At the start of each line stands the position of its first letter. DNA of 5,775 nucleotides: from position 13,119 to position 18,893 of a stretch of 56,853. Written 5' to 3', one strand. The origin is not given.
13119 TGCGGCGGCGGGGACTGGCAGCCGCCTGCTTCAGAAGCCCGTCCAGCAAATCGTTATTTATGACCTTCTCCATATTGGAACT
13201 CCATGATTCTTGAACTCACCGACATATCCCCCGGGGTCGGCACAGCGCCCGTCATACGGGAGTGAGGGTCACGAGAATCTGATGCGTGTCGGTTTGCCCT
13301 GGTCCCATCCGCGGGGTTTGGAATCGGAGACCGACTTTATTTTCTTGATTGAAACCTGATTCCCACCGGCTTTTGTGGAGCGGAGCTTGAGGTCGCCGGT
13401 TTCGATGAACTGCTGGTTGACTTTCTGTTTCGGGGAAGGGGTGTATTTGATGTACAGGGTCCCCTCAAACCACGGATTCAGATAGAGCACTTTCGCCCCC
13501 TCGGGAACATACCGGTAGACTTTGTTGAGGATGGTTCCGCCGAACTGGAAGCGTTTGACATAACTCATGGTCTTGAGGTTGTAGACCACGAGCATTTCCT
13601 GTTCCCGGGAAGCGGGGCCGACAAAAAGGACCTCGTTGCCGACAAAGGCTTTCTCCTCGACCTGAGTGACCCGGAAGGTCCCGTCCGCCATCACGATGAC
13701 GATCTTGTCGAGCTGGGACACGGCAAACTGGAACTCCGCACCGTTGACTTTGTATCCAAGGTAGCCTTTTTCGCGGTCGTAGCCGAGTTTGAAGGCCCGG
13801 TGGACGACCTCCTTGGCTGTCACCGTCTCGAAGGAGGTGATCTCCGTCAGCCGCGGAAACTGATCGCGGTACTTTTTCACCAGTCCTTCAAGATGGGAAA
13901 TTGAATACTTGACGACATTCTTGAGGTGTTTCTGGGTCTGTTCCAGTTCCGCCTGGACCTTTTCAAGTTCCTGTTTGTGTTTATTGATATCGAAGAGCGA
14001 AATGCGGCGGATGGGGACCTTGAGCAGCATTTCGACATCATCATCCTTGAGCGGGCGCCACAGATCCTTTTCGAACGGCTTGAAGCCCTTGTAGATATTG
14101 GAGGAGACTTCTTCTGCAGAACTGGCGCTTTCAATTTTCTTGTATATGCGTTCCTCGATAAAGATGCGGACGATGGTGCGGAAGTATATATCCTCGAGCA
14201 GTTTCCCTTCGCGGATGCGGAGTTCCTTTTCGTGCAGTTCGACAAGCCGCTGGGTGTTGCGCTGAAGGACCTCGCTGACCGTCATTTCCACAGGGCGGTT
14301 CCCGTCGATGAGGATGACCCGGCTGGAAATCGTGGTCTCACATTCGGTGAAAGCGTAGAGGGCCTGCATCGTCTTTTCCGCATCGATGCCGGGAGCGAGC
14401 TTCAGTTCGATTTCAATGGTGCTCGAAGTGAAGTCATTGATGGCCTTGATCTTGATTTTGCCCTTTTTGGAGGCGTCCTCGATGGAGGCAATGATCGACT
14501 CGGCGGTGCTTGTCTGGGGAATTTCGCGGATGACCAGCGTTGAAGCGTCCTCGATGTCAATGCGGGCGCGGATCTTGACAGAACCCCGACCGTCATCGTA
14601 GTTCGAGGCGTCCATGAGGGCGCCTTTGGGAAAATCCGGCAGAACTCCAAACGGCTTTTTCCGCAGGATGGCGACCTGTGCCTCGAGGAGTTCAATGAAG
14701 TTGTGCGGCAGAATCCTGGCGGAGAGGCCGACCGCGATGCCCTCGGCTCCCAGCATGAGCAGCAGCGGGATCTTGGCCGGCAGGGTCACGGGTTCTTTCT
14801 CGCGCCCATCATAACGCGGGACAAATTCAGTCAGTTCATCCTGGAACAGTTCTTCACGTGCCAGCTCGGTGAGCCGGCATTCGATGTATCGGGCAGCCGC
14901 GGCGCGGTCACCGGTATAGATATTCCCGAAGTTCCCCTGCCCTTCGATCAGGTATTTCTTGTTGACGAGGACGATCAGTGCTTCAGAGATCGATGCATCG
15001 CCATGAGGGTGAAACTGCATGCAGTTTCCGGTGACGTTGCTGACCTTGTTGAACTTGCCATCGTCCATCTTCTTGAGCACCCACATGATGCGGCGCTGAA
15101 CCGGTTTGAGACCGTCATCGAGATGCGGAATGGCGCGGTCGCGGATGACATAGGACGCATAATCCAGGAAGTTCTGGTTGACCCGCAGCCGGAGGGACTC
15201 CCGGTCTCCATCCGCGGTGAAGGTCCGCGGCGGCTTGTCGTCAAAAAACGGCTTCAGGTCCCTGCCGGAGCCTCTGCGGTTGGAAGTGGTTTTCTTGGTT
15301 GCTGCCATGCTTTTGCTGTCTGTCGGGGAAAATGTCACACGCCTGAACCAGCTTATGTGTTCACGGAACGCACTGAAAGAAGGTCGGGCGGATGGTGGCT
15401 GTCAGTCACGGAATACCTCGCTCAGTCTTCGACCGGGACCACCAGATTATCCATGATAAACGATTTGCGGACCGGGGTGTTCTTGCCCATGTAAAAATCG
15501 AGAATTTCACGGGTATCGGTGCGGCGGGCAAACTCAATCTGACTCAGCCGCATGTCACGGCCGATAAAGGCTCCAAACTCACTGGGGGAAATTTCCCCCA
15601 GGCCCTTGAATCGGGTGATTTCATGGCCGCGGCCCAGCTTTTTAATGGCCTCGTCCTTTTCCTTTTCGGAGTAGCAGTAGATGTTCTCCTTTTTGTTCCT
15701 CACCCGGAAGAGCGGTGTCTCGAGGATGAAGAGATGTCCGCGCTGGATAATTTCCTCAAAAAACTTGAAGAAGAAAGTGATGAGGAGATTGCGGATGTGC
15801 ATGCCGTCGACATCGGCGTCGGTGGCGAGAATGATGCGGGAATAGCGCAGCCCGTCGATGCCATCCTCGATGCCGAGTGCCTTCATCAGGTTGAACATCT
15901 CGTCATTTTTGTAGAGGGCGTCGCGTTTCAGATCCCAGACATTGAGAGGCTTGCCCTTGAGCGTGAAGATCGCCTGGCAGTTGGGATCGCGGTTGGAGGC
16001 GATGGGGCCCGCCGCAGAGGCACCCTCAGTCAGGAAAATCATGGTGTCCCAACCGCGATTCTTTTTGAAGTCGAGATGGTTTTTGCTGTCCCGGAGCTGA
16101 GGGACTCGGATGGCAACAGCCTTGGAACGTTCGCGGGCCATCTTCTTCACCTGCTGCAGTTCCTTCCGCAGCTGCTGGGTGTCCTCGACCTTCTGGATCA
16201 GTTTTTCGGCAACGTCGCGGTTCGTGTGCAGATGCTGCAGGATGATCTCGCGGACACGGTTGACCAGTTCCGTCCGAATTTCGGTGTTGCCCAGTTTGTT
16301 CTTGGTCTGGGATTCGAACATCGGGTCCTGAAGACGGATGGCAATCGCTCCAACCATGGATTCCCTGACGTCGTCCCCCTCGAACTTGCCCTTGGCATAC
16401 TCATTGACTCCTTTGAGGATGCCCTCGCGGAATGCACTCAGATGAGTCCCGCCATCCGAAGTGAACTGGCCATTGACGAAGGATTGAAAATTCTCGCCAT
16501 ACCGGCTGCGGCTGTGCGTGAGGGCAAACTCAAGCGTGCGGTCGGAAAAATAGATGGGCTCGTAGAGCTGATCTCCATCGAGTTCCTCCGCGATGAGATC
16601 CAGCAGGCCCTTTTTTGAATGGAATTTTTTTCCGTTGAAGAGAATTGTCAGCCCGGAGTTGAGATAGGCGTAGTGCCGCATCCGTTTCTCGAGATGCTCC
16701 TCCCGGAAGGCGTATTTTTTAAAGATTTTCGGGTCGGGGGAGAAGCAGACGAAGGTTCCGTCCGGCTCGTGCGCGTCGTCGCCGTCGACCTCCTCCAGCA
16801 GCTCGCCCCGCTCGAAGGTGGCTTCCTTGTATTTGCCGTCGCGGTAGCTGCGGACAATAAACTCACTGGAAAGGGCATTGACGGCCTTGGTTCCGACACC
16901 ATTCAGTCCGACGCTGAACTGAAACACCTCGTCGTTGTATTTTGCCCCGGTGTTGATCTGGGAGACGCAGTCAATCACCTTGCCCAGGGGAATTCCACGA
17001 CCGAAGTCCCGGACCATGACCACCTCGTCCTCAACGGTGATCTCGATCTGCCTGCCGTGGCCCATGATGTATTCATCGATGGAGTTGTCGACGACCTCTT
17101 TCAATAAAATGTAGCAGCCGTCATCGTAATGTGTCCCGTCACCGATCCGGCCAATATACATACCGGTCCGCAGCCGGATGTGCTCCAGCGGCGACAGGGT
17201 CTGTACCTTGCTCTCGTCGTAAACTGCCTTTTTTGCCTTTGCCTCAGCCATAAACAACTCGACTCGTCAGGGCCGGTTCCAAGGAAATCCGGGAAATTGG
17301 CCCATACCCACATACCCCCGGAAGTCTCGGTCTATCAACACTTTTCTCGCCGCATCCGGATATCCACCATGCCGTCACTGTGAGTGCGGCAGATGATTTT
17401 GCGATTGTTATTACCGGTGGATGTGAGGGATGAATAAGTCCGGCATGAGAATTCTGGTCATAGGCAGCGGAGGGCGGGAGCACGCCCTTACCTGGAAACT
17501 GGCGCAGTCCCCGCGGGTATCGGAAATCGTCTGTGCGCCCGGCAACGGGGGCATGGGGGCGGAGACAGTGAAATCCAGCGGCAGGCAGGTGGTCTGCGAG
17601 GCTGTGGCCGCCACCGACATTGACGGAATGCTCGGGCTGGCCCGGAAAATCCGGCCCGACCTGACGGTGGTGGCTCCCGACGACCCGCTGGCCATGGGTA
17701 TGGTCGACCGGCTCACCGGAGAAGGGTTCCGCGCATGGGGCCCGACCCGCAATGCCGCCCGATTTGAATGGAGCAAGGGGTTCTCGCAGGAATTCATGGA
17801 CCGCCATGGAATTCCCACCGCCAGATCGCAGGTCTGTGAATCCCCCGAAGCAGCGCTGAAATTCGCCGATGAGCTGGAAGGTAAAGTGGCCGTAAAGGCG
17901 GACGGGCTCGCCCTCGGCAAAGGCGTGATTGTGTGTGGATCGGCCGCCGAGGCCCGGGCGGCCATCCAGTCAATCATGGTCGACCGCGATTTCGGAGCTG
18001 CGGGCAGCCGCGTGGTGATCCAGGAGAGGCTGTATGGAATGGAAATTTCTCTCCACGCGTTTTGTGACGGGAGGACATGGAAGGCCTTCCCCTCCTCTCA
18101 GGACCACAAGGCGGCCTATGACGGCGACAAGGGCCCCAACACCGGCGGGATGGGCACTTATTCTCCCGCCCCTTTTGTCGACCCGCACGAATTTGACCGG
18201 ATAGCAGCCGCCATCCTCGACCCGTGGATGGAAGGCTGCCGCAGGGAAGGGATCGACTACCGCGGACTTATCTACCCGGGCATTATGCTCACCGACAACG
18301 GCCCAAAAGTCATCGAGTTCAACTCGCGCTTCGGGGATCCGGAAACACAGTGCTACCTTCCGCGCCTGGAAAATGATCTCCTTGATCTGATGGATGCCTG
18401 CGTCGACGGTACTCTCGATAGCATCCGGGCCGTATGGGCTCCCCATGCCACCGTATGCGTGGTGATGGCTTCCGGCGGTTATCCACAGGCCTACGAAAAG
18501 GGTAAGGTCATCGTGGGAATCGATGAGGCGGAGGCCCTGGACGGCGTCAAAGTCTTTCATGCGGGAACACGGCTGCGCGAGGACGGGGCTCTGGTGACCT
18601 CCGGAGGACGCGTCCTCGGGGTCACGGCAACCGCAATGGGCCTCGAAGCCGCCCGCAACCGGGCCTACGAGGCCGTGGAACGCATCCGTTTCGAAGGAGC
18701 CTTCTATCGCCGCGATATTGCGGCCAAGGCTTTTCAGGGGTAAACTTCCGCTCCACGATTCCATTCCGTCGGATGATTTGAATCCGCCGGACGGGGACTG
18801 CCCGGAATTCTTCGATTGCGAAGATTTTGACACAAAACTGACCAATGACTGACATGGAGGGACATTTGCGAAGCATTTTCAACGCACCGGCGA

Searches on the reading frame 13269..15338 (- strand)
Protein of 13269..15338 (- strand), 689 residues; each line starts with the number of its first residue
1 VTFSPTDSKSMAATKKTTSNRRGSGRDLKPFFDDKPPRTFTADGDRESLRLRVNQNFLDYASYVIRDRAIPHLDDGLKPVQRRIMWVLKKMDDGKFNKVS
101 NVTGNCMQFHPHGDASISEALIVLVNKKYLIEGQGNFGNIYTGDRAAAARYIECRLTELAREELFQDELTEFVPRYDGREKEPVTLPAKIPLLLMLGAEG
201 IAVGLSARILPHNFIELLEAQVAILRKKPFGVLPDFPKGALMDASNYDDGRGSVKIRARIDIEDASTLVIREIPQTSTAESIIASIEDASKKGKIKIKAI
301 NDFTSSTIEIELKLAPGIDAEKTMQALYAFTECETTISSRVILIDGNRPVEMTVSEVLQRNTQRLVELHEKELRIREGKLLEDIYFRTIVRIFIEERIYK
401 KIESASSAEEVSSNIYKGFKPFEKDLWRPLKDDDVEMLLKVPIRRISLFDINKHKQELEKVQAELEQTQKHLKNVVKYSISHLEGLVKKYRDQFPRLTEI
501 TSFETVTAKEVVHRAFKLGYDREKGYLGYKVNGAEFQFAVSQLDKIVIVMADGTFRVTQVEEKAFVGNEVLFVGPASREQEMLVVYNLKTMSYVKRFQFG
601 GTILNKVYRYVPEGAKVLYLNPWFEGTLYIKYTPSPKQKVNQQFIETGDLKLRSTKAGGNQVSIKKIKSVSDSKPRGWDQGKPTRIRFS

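Call 36: search_protein_families(library=pfam, proteins=[window:13269-15338:-], max_evalue=0.00001)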
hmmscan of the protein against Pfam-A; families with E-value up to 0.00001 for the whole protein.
window:13269-15338:- (689 aa): 1 family
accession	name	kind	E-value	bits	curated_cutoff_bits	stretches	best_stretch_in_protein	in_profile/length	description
PF00521.26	DNA_topoisoIV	-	5.2e-103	345.6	31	1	68-482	1-430/432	DNA gyrase/topoisomerase IV, subunit A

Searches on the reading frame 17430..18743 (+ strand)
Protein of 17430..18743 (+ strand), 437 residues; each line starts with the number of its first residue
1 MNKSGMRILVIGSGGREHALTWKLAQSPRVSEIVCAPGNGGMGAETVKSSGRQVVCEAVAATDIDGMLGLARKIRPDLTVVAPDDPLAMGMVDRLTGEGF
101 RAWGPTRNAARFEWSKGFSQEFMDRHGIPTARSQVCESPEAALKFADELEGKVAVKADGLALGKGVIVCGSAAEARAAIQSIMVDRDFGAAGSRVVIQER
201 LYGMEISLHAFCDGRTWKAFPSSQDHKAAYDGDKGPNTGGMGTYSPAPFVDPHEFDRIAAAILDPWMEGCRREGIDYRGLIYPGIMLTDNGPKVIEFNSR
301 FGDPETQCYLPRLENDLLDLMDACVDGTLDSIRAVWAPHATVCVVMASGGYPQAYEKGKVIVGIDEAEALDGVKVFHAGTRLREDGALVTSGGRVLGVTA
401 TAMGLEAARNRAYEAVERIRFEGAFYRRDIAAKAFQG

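Call 36: search_protein_families(library=pfam, proteins=[window:17430-18743:+], max_evalue=0.00001)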
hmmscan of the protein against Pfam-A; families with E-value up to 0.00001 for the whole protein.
window:17430-18743:+ (437 aa): 3 families
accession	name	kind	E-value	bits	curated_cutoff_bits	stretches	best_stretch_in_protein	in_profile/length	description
PF01071.24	GARS_A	-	9e-71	238.2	27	1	115-306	2-194/194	Phosphoribosylglycinamide synthetase, ATP-grasp (A) domain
PF02843.22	GARS_C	-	4.1e-34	117.2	34.8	1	341-433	1-92/92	Phosphoribosylglycinamide synthetase, C domain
PF02844.21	GARS_N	-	4.9e-31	107.9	29.5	1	6-113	1-100/100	Phosphoribosylglycinamide synthetase, N domain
